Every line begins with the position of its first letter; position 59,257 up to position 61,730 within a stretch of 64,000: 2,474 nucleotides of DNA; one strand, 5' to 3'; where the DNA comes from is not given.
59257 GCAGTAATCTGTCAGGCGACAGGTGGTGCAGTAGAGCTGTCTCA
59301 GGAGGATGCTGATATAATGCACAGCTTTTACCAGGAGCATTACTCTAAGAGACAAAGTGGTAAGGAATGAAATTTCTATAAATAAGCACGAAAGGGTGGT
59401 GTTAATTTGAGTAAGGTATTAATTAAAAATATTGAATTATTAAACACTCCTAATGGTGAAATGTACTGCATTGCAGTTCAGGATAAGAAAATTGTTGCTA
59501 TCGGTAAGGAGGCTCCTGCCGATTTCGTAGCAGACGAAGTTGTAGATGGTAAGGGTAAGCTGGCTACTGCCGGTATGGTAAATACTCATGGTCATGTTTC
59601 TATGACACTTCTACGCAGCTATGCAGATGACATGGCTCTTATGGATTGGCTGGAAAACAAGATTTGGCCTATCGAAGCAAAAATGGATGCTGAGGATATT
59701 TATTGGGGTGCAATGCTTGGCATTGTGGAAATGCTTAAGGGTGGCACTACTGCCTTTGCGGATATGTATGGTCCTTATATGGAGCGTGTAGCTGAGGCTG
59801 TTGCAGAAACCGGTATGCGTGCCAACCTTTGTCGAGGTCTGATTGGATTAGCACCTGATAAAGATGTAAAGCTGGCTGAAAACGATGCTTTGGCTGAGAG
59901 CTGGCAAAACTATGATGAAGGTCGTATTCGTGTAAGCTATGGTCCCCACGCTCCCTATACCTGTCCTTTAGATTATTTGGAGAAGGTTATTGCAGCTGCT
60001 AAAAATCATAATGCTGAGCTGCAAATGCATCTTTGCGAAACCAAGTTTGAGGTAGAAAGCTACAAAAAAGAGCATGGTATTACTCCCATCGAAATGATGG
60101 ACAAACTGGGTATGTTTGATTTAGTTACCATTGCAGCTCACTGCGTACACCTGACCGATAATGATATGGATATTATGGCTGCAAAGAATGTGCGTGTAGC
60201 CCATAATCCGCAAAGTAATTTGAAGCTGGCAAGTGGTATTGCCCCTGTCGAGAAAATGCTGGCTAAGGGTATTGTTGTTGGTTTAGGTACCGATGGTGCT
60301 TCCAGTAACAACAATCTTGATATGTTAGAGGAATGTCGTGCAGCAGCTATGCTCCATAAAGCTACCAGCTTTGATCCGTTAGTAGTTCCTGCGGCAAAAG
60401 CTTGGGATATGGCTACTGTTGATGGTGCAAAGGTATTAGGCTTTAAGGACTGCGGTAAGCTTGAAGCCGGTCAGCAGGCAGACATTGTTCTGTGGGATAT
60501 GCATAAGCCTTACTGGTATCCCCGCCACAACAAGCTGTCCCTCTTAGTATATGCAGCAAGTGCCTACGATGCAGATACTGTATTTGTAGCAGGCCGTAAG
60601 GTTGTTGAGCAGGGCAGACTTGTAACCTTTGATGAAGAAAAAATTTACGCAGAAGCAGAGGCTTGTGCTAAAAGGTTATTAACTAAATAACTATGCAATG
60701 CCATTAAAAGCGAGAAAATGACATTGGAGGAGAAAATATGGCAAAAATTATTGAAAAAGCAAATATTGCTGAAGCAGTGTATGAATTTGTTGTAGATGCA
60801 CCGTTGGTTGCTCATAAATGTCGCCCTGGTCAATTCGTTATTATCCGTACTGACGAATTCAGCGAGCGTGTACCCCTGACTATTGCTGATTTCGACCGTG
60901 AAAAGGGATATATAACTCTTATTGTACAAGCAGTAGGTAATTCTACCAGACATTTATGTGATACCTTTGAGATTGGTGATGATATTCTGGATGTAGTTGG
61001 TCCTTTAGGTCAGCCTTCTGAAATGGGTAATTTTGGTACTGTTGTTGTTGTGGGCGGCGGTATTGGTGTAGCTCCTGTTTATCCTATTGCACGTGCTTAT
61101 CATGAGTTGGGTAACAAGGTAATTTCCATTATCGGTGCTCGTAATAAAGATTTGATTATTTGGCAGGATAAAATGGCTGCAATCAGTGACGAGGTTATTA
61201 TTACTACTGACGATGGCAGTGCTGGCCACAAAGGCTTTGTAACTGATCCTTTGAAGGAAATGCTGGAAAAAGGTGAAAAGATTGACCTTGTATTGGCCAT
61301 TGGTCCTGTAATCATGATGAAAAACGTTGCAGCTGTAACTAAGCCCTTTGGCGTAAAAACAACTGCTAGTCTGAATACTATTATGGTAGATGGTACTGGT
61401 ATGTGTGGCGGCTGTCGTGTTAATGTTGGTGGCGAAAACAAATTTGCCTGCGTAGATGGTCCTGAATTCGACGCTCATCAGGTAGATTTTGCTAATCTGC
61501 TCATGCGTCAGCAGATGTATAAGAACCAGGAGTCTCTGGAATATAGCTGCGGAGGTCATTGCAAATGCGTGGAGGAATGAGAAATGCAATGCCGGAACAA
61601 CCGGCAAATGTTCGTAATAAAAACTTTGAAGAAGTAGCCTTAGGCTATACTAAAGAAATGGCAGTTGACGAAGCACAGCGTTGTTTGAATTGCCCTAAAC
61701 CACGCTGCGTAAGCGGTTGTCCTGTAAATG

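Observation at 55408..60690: Integrated SAM by-product salvage cluster: mtnP-mtnA-ahcY-class II aldolase-mtaD (DHAP-shunt-like, covering MTA, 5'-deoxyadenosine and SAH)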

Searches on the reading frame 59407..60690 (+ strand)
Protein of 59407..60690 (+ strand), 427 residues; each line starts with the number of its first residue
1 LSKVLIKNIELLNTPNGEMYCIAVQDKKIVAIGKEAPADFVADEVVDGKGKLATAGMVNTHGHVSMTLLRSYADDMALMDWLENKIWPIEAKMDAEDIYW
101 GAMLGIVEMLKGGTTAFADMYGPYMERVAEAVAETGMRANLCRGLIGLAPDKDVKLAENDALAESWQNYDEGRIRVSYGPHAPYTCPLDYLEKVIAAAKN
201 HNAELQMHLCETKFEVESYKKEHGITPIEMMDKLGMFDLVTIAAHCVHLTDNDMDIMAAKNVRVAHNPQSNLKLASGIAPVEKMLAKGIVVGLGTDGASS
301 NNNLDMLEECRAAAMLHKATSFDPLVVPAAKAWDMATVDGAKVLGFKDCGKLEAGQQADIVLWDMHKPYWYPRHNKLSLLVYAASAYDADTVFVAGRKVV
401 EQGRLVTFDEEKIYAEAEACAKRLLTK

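Call 3: search_protein_families(library=ncbifam, proteins=[window:59407-60690:+], max_evalue=0.00001)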
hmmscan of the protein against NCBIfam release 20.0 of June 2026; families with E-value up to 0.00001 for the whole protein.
window:59407-60690:+ (427 aa): 41 families (the best 25 are shown)
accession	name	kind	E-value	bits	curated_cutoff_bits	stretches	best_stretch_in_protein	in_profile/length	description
NF004701.0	PRK06038.1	equivalog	2.9e-143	477.7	609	1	1-426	3-428/432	N-ethylammeline chlorohydrolase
NF006252.0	PRK08393.1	equivalog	2.8e-120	402.2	617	1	22-422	23-421/424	N-ethylammeline chlorohydrolase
NF006549.0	PRK09045.1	equivalog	2.4e-116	389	540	1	19-425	29-440/444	TRZ/ATZ family hydrolase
NF005557.0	PRK07228.1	equivalog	1.7e-107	359.9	522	1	22-426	24-439/445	5'-deoxyadenosine deaminase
NF012037.0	PRK15493.1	equivalog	9e-97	324.6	779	1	21-420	24-429/435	bifunctional S-methyl-5'-thioadenosine deaminase/S-adenosylhomocysteine deaminase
NF005211.0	PRK06687.1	equivalog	6.2e-87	292.1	703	1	22-408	24-417/419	TRZ/ATZ family protein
NF004995.0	PRK06380.1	subfamily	1.1e-81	275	567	1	5-414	4-413/418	metal-dependent hydrolase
NF006055.0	PRK08203.1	equivalog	1.8e-81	274.1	532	1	11-426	13-452/455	8-oxoguanine deaminase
TIGR03314.1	Se_ssnA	subfamily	1.6e-65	221.7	455.5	1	5-424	2-437/441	putative selenium metabolism protein SsnA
NF005540.0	PRK07203.1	equivalog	2.6e-63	214.2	444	1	6-425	4-439/444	putative aminohydrolase SsnA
NF009059.0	PRK12393.1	equivalog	2.6e-61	207.7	543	1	20-426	29-457/460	amidohydrolase family protein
NF006056.0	PRK08204.1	subfamily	4.1e-50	170.9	391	1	22-426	27-442/449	hypothetical protein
NF006681.0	PRK09229.1-2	equivalog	2.1e-48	165.2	362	1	11-408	13-433/451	formimidoylglutamate deiminase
NF004801.0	PRK06151.1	subfamily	2.4e-45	155.3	416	1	156-425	189-463/491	chlorohydrolase family protein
TIGR02967.1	guan_deamin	equivalog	1.1e-42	146.5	375.4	1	25-367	12-364/401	guanine deaminase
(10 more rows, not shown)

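Call 4: search_protein_families(library=pfam, proteins=[window:59407-60690:+], max_evalue=0.00001)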
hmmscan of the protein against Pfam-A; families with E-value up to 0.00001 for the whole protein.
window:59407-60690:+ (427 aa): 2 families
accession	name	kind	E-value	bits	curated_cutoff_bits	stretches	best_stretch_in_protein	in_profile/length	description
PF01979.26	Amidohydro_1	-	5.7e-71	240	25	1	53-399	2-345/345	Amidohydrolase family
PF07969.17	Amidohydro_3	-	2.2e-18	67.5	29.7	1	183-364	251-445/472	Amidohydrolase family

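Call 11: search_solved_structures(query=window:59407-60690:+, max_evalue=1e-20, show_alignments=2)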
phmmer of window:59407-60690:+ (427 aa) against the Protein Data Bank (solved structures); distinct sequences matched with E-value up to 1e-20: 21.
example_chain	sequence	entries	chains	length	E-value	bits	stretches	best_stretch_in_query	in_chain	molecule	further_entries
4f0r_A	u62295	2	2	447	1.9e-86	293.9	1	18-427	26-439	5-methylthioadenosine/S-adenosylhomocysteine deaminase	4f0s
4dyk_A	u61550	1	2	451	3.2e-79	270.1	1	21-420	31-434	AMIDOHYDROLASE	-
4gbd_A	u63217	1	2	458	3.4e-79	270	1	21-420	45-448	Putative uncharacterized protein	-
1p1m_A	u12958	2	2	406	5.6e-76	259.4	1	46-424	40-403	Hypothetical protein TM0936 | Uncharacterized protein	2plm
1j6p_A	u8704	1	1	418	6.1e-76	259.3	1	46-424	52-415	METAL-DEPENDENT HYDROLASE OF CYTOSINEDEMANIASE/CHLOROHYDROLASE FAMILY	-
3lnp_A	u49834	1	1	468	4e-71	243.4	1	20-424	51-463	Amidohydrolase family Protein OLEI01672_1_465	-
4dzh_A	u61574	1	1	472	3.6e-65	223.8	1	20-424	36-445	AMIDOHYDROLASE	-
3hpa_A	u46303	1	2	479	8.3e-59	202.9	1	22-422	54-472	AMIDOHYDROLASE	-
7ww2_A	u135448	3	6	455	8.1e-54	186.4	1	4-415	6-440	8-oxoguanine deaminase | Hydroxydechloroatrazine ethylaminohydrolase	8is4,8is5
4v1x_A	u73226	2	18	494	7.7e-52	179.9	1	159-419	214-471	ATRAZINE CHLOROHYDROLASE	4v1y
3ls9_A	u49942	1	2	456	9.6e-31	110.4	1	22-420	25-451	Triazine hydrolase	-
4l9x_A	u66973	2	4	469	1.8e-30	109.6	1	22-420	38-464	Triazine hydrolase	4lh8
3lsb_A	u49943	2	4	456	2.2e-30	109.3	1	22-420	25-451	Triazine hydrolase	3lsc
5hmd_A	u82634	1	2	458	7.6e-30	107.5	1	22-420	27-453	Triazine hydrolase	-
5hme_A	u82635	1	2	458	8.8e-30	107.3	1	22-420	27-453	Triazine hydrolase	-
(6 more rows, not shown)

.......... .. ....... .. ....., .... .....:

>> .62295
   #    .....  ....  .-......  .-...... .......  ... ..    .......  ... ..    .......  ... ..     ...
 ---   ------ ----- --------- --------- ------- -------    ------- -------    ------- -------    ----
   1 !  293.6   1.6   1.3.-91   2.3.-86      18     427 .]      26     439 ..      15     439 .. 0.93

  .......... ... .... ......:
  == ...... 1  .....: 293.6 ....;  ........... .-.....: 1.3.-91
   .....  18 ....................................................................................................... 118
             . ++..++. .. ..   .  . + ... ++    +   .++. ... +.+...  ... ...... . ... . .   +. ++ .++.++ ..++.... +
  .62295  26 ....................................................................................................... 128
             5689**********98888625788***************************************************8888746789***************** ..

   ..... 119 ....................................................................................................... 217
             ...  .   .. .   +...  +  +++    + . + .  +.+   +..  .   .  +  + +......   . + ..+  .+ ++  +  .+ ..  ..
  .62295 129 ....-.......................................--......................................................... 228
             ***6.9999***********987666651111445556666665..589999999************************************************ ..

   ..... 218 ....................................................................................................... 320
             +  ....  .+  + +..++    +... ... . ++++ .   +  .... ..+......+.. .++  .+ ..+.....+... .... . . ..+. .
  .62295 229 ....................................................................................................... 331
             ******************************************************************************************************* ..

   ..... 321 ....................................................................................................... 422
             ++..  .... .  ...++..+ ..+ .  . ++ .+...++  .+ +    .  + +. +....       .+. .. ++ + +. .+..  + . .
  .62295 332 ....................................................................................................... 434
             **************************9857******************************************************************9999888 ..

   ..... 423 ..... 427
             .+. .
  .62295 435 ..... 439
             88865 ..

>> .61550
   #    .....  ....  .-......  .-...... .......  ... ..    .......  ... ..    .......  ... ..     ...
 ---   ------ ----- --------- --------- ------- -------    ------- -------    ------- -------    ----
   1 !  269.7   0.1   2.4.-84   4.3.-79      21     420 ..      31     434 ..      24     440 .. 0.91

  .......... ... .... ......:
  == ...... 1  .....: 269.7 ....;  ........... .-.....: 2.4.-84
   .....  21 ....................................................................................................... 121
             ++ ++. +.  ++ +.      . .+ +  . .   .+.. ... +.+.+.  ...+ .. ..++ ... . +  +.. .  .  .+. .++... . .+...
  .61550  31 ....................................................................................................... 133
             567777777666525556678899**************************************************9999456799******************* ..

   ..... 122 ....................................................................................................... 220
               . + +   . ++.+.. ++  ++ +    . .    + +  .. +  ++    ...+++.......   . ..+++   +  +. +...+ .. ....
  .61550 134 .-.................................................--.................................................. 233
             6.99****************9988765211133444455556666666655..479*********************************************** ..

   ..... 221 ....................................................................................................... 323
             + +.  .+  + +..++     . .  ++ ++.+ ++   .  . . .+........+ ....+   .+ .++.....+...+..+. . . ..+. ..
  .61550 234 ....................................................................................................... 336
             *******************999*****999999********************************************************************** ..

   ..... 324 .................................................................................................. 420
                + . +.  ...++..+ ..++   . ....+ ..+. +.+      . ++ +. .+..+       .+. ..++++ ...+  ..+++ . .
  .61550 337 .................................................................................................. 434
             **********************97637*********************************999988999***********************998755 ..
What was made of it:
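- Checked: Deaminase: Amidohydro_1; its best solved relatives are MTA/SAH deaminases (call 11).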

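Call 52: search_solved_structures(query=window:59407-60690:+, max_evalue=1e-60, show_alignments=5)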
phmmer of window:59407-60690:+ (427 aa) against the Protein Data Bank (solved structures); distinct sequences matched with E-value up to 1e-60: 7.
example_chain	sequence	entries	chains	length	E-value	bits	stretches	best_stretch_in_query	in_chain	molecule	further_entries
4f0r_A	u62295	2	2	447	1.9e-86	293.9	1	18-427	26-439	5-methylthioadenosine/S-adenosylhomocysteine deaminase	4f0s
4dyk_A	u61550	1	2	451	3.2e-79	270.1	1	21-420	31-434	AMIDOHYDROLASE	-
4gbd_A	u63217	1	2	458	3.4e-79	270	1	21-420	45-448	Putative uncharacterized protein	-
1p1m_A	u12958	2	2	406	5.6e-76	259.4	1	46-424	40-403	Hypothetical protein TM0936 | Uncharacterized protein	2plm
1j6p_A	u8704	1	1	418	6.1e-76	259.3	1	46-424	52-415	METAL-DEPENDENT HYDROLASE OF CYTOSINEDEMANIASE/CHLOROHYDROLASE FAMILY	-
3lnp_A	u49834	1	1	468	4e-71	243.4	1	20-424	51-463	Amidohydrolase family Protein OLEI01672_1_465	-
4dzh_A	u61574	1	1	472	3.6e-65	223.8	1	20-424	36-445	AMIDOHYDROLASE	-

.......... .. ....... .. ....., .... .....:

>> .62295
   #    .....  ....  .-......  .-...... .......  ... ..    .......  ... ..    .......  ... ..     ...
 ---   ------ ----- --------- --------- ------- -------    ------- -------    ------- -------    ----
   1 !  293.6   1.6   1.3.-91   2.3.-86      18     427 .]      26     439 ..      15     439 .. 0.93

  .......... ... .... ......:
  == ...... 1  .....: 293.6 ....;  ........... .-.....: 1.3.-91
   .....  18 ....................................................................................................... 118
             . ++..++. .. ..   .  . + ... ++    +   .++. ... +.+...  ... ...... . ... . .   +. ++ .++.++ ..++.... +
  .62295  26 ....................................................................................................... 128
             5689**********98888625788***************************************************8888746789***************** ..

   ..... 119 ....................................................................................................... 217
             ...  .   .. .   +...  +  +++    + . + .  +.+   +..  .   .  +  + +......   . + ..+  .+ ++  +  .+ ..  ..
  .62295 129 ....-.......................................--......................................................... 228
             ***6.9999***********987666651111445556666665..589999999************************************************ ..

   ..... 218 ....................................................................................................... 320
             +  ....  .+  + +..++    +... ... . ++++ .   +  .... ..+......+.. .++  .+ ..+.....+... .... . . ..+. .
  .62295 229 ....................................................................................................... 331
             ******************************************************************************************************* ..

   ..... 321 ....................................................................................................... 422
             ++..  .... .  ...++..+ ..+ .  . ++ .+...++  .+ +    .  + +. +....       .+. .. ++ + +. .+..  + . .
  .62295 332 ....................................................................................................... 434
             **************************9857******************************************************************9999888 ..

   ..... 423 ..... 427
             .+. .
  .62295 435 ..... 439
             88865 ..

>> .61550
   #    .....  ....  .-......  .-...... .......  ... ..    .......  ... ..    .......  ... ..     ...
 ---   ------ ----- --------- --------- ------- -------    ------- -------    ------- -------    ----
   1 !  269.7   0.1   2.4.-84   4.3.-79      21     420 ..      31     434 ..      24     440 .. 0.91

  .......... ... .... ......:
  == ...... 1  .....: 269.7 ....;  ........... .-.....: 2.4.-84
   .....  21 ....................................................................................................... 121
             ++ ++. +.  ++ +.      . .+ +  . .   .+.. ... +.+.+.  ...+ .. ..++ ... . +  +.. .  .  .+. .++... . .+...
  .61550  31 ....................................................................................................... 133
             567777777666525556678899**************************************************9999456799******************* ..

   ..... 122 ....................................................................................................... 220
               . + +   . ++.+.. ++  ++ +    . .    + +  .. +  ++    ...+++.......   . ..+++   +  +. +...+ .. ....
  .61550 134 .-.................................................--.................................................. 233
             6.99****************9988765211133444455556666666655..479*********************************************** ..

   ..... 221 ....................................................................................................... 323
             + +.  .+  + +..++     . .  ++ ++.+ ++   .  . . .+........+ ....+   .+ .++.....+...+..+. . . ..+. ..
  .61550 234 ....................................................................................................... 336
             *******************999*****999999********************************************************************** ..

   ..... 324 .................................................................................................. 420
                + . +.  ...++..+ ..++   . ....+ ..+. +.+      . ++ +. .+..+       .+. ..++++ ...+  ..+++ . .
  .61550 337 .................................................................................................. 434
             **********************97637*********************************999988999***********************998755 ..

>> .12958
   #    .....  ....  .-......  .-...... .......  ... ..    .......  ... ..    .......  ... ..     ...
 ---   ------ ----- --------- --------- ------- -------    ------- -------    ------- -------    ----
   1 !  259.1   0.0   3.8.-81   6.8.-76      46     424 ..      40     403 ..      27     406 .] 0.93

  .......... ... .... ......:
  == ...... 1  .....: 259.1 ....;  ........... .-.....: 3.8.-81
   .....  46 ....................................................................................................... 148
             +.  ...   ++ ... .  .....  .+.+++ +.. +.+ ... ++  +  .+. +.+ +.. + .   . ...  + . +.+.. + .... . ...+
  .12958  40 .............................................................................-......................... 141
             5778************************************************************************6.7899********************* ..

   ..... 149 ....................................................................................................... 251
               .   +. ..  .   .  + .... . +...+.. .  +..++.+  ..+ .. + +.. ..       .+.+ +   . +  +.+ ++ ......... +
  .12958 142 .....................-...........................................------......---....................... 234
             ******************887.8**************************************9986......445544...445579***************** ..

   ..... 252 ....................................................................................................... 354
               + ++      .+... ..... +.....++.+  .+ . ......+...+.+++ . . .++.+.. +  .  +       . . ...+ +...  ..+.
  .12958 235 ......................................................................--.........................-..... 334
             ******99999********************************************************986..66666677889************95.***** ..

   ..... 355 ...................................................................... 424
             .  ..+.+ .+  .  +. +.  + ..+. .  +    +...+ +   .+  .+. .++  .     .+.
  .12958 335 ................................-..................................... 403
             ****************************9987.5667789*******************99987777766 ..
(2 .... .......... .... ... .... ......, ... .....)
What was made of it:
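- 59407..60690 (+): MtaD/DadD-type amidohydrolase. Predicted deaminase for MTA, 5'-deoxyadenosine and SAH. Calls 11, 52.
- Deaminase: the Tm0936 residues are conserved (call 52).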

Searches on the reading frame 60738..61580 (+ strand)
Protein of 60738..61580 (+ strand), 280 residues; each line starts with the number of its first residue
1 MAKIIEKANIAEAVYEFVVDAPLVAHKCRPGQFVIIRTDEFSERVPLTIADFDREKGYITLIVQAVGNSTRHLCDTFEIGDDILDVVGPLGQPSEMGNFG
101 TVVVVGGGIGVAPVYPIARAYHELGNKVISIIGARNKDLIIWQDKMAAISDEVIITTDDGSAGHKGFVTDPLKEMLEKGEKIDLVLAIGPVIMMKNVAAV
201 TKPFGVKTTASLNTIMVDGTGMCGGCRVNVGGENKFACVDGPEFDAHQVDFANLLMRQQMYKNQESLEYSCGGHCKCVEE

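Call 91: search_protein_families(library=pfam, proteins=[window:60738-61580:+], max_evalue=0.00001)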
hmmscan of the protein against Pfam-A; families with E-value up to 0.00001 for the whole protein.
window:60738-61580:+ (280 aa): 2 families
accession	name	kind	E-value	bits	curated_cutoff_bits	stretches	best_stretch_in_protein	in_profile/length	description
PF10418.14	DHODB_Fe-S_bind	-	1.3e-14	54.1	23.9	1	213-250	1-41/41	Iron-sulfur cluster binding domain of dihydroorotate dehydrogenase B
PF00175.26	NAD_binding_1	-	5.6e-07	30.6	22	1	105-198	2-108/109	Oxidoreductase NAD-binding domain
